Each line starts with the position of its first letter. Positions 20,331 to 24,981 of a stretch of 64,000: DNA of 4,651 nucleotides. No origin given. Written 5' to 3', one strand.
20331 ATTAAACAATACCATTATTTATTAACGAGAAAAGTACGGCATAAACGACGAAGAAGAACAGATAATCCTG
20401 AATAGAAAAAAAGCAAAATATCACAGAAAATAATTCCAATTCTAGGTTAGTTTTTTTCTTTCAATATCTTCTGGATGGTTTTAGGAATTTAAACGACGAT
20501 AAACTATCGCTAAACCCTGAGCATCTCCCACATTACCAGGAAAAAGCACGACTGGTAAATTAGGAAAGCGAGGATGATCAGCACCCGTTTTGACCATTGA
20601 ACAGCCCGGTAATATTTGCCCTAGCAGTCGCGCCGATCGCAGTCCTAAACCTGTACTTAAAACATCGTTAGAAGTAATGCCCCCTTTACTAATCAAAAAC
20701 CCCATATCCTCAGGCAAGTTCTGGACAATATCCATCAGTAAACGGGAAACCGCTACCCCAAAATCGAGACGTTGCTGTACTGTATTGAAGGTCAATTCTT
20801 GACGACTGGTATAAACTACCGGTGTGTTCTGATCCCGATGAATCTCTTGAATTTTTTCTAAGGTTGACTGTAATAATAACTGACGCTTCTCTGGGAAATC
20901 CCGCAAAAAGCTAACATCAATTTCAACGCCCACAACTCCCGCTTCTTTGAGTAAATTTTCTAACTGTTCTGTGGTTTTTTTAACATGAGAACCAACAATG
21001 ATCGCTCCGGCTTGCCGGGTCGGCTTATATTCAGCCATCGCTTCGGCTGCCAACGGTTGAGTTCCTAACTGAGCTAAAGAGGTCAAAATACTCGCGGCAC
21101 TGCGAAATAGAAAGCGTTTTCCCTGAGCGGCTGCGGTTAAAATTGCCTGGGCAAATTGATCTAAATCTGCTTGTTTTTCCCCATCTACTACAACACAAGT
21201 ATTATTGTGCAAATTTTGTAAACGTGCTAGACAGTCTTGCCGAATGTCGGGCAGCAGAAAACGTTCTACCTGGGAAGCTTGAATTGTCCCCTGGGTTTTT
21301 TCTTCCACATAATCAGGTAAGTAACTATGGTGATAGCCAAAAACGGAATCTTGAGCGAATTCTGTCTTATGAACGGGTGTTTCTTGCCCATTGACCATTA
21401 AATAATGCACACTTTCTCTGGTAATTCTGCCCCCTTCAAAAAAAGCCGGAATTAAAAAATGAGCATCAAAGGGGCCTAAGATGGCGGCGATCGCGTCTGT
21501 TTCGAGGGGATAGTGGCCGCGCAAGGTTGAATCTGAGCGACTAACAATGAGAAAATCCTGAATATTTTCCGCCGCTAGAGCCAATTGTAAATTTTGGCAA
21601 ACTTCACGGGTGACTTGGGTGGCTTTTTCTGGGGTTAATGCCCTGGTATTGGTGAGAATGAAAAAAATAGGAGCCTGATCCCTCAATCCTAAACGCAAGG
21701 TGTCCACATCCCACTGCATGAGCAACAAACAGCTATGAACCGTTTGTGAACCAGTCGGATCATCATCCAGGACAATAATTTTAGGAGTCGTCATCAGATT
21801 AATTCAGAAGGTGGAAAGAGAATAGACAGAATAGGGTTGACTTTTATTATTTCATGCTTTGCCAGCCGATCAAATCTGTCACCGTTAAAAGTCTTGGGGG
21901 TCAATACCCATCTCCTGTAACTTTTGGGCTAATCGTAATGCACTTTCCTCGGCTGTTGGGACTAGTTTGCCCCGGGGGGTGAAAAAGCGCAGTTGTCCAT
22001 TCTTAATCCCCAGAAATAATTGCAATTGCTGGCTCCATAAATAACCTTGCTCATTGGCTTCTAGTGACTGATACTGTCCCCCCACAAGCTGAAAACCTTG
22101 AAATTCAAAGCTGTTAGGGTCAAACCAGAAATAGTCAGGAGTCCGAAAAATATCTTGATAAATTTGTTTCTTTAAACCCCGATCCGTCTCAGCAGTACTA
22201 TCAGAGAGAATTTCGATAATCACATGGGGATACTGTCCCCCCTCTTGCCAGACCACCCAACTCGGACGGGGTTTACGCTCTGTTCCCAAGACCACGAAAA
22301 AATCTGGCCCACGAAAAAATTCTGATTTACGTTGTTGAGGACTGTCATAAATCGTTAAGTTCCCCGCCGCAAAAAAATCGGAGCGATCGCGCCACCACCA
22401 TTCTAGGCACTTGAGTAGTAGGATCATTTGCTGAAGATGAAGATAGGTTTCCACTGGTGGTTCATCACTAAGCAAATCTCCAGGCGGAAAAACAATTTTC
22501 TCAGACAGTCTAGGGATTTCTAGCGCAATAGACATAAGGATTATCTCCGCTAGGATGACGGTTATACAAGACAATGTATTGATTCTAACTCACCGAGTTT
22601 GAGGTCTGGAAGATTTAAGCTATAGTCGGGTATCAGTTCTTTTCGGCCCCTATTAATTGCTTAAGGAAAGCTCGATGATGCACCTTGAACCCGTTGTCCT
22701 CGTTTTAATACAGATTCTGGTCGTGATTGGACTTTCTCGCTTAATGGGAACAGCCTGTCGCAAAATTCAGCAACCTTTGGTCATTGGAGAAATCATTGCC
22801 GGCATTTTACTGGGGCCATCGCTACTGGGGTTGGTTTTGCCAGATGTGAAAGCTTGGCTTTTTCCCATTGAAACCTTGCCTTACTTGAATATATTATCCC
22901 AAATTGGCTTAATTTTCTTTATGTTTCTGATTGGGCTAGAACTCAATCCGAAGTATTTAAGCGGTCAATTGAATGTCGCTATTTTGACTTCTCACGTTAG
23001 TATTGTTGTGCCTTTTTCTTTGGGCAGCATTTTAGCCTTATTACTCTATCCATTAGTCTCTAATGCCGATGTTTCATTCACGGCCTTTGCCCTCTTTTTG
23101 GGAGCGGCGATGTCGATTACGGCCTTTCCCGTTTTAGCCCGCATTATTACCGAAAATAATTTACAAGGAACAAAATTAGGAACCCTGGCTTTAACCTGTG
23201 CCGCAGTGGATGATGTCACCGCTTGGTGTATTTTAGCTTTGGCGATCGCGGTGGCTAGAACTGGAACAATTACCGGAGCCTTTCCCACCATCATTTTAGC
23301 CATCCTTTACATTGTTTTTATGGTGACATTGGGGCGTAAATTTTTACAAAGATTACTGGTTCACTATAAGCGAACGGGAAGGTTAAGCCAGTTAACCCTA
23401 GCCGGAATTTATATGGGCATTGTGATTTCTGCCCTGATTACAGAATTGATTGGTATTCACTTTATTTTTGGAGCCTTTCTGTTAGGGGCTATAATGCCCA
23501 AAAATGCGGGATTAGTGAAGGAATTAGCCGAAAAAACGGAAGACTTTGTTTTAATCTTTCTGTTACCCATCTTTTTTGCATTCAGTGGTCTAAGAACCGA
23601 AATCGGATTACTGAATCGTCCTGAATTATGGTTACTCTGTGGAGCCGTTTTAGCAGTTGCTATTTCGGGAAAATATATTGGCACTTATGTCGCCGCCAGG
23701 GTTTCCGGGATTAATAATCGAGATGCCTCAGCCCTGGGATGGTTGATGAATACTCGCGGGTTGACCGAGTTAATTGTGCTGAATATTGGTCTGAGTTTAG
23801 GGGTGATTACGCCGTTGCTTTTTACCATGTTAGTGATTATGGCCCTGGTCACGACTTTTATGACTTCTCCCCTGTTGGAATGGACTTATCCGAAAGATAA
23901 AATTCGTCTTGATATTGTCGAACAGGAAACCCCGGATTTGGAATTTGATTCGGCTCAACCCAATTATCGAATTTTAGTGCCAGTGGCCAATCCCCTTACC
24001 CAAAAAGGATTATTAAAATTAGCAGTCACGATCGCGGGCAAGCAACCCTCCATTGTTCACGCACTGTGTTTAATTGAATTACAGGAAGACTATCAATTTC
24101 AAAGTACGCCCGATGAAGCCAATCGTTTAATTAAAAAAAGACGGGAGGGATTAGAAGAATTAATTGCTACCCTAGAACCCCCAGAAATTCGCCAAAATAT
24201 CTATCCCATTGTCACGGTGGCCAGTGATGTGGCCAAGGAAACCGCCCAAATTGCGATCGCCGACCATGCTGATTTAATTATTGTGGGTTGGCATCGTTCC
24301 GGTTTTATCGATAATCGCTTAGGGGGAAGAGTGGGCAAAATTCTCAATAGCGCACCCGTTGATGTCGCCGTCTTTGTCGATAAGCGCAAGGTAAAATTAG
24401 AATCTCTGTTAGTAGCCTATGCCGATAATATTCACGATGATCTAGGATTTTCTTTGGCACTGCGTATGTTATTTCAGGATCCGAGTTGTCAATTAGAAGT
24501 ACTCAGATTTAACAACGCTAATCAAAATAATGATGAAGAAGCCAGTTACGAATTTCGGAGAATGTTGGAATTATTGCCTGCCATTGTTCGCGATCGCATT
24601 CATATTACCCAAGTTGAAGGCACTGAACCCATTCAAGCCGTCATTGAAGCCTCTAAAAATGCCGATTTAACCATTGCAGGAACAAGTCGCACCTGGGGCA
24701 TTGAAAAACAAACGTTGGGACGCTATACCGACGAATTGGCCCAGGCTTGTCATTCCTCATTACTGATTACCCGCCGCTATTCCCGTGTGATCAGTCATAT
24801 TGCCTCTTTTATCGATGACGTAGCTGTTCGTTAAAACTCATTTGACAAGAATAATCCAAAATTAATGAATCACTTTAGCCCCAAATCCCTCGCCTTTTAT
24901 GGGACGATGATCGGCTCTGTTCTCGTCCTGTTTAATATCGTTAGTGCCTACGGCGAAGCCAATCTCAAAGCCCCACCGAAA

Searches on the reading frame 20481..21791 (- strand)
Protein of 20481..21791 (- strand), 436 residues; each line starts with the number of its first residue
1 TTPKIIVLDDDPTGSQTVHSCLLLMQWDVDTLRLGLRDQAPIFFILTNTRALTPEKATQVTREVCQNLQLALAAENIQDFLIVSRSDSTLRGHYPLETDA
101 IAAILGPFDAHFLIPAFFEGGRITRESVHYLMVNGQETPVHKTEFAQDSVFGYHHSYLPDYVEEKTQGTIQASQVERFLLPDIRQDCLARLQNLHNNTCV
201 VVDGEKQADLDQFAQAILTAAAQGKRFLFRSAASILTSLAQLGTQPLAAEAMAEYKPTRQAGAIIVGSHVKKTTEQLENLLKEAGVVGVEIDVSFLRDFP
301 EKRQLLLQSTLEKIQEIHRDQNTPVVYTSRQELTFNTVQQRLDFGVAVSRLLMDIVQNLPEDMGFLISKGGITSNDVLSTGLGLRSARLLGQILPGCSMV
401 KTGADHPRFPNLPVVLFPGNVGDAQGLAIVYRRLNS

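Call 69: search_protein_families(library=pfam, proteins=[window:20481-21791:-], max_evalue=0.00001)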
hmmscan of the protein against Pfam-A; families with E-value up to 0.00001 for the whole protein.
window:20481-21791:- (436 aa): 2 families
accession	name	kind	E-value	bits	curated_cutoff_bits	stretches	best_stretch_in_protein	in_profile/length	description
PF07005.16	SBD_N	-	2.2e-61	208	25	1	5-239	1-230/230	Sugar-binding N-terminal domain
PF17042.10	NBD_C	-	2.6e-41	142.3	28.3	1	263-426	1-167/168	Nucleotide-binding C-terminal domain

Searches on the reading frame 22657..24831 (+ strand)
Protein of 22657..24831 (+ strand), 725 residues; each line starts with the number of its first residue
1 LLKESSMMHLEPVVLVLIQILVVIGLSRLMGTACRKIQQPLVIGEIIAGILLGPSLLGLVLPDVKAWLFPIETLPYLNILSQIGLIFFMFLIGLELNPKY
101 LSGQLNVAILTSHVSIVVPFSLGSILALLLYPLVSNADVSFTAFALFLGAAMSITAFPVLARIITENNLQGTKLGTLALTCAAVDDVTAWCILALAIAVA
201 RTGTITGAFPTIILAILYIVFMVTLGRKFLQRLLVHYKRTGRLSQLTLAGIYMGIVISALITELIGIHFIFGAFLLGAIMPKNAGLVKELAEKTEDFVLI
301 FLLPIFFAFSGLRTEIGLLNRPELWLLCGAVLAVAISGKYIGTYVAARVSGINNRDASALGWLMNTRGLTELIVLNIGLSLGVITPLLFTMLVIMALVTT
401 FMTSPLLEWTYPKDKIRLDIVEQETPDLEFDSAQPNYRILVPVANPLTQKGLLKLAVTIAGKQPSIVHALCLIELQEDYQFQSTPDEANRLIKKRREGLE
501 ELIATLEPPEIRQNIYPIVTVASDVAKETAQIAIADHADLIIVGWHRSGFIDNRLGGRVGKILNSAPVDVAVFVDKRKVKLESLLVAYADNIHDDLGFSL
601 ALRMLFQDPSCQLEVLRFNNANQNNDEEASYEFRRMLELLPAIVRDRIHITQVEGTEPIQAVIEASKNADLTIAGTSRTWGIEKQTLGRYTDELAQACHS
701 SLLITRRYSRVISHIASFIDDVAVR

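Call 69: search_protein_families(library=pfam, proteins=[window:22657-24831:+], max_evalue=0.00001)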
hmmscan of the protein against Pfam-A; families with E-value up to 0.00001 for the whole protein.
window:22657-24831:+ (725 aa): 2 families
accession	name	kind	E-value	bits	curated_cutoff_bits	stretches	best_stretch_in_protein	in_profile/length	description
PF00999.27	Na_H_Exchanger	-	1.9e-57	195.3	26.2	1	29-409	5-375/375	Sodium/hydrogen exchanger, transmembrane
PF00582.32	Usp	-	3.7e-17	63.6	24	1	438-572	4-139/141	Universal stress protein family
